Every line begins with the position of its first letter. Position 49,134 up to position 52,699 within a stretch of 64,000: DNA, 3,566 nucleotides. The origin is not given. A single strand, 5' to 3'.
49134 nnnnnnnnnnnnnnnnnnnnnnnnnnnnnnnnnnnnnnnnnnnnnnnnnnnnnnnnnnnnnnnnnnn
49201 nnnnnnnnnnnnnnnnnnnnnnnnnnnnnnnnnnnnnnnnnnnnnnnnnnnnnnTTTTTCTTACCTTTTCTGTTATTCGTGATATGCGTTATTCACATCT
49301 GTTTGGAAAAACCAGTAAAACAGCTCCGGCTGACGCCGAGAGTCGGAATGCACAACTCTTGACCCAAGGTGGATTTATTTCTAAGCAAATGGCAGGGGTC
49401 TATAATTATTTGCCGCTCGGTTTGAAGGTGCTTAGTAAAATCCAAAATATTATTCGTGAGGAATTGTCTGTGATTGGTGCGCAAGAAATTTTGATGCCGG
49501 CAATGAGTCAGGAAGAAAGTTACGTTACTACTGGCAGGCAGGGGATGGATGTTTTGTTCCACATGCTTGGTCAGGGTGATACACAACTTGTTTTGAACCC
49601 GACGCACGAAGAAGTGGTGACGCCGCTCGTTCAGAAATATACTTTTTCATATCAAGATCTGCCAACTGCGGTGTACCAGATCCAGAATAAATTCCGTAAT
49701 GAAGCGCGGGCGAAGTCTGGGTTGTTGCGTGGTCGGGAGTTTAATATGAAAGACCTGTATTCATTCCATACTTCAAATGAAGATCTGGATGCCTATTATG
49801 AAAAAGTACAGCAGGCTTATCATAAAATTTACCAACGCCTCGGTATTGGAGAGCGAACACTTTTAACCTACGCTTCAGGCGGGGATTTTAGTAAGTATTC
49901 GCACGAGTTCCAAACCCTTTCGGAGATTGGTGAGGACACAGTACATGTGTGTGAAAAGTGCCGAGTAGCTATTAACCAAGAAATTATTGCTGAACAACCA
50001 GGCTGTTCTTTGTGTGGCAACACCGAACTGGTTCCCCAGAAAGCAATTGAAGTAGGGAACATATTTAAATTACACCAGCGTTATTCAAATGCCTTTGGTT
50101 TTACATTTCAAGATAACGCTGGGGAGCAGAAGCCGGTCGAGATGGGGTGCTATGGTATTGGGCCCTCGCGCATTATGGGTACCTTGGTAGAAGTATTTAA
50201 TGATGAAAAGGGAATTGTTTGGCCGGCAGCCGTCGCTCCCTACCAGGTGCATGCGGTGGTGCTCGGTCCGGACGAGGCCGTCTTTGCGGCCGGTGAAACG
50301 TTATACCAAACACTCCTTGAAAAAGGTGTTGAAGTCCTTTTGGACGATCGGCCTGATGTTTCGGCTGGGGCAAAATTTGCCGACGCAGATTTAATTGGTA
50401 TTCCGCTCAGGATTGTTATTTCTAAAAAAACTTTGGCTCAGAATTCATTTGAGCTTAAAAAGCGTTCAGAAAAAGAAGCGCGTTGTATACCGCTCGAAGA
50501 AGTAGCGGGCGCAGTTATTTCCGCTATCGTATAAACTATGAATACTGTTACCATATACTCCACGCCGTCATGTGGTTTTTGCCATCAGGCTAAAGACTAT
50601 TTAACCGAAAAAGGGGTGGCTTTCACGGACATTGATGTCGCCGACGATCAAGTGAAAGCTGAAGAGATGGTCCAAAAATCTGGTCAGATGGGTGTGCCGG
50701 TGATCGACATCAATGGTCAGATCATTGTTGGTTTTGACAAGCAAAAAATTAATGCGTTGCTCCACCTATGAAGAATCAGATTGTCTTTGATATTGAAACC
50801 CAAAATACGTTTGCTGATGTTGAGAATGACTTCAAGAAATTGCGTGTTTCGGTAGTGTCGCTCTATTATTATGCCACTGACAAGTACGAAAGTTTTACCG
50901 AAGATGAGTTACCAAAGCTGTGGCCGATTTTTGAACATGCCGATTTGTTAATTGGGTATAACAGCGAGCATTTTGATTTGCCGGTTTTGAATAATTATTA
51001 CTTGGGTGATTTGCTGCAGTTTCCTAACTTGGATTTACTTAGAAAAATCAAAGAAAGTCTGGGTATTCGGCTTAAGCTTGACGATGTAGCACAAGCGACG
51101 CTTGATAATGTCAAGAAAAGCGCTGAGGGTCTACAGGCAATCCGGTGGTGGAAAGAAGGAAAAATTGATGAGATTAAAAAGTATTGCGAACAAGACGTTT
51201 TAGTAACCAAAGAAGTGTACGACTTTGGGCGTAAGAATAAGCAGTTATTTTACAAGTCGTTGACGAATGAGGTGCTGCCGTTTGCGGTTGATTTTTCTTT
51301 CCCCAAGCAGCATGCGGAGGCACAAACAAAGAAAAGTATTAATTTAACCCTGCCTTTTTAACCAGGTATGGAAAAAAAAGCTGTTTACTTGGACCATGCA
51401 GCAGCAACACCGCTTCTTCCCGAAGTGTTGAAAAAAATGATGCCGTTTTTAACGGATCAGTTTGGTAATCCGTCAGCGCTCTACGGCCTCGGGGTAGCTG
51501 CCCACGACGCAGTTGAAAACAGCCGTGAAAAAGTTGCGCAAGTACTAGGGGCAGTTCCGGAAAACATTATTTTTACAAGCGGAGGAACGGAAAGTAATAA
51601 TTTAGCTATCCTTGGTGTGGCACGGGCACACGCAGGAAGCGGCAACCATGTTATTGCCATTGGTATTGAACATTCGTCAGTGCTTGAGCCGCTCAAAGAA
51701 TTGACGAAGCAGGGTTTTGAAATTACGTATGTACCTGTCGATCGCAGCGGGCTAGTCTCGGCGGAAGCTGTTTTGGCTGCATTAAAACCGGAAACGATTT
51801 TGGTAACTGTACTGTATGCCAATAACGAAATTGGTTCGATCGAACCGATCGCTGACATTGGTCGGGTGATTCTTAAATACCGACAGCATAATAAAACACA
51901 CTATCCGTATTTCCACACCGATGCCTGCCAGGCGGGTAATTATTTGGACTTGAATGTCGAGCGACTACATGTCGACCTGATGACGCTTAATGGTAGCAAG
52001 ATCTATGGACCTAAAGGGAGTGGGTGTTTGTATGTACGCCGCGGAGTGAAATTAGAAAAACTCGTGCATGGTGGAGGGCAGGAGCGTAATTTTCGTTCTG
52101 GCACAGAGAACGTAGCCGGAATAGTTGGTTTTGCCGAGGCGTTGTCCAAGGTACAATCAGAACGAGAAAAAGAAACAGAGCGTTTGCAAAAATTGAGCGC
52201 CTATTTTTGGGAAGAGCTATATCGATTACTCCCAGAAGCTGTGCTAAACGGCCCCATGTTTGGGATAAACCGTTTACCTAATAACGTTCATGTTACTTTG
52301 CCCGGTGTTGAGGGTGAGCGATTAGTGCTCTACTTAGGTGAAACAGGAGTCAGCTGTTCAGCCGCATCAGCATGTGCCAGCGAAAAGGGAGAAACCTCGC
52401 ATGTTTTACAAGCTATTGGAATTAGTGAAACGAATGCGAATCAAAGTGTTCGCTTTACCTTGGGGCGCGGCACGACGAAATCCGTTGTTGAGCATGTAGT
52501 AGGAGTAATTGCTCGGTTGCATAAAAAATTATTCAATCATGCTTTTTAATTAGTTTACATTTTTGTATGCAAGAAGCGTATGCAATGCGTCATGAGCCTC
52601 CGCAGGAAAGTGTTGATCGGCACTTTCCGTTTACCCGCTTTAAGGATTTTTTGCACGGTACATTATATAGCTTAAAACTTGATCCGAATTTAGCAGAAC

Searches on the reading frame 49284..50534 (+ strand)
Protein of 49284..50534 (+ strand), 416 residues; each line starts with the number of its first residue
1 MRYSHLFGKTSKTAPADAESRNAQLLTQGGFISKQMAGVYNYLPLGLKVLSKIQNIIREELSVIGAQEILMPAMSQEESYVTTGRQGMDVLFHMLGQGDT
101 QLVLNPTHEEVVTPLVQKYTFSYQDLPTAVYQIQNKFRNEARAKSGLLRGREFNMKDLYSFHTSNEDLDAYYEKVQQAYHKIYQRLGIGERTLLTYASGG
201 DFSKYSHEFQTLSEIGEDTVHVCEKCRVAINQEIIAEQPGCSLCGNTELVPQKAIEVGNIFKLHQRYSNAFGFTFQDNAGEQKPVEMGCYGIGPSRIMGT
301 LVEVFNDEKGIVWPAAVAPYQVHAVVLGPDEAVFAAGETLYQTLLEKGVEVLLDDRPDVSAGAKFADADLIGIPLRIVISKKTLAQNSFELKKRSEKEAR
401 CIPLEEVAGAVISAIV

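Call 49: search_protein_families(library=pfam, proteins=[window:49284-50534:+], max_evalue=0.0001)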
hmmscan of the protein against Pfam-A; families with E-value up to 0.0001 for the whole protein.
window:49284-50534:+ (416 aa): 2 families
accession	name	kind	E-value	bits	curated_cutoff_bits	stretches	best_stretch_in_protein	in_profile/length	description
PF00587.30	tRNA-synt_2b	-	8.2e-31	107.9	29.3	1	99-304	8-178/179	tRNA synthetase class II core domain (G, H, P, S and T)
PF03129.25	HGTP_anticodon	-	3.4e-16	59.6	21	1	324-411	4-91/94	Anticodon binding domain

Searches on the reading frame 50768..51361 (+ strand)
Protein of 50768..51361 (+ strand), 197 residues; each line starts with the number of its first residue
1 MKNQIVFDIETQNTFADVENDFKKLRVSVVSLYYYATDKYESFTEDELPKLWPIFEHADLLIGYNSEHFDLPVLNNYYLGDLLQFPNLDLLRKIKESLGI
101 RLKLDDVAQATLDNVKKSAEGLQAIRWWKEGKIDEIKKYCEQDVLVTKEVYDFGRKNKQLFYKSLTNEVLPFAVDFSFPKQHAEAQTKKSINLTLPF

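Call 49: search_protein_families(library=pfam, proteins=[window:50768-51361:+], max_evalue=0.0001)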
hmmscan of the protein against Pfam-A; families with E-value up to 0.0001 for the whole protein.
window:50768-51361:+ (197 aa): 2 families
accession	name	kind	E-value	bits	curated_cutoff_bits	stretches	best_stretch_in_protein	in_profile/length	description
PF13482.12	RNase_H_2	-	3.5e-11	43.8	22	1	7-152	3-162/165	RNase_H superfamily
PF10108.15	DNA_pol_B_exo2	-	8.5e-10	39.1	24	1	101-151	120-170/213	Predicted 3'-5' exonuclease related to the exonuclease domain of PolB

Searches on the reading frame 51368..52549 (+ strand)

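Call 49: search_protein_families(library=pfam, proteins=[window:51368-52549:+], max_evalue=0.0001)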
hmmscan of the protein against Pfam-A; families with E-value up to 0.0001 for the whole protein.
window:51368-52549:+ (393 aa): 1 family
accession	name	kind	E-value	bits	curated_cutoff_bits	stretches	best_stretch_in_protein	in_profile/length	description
PF00266.25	Aminotran_5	-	1.7e-63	215.3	21.5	1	6-375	1-369/371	Aminotransferase class-V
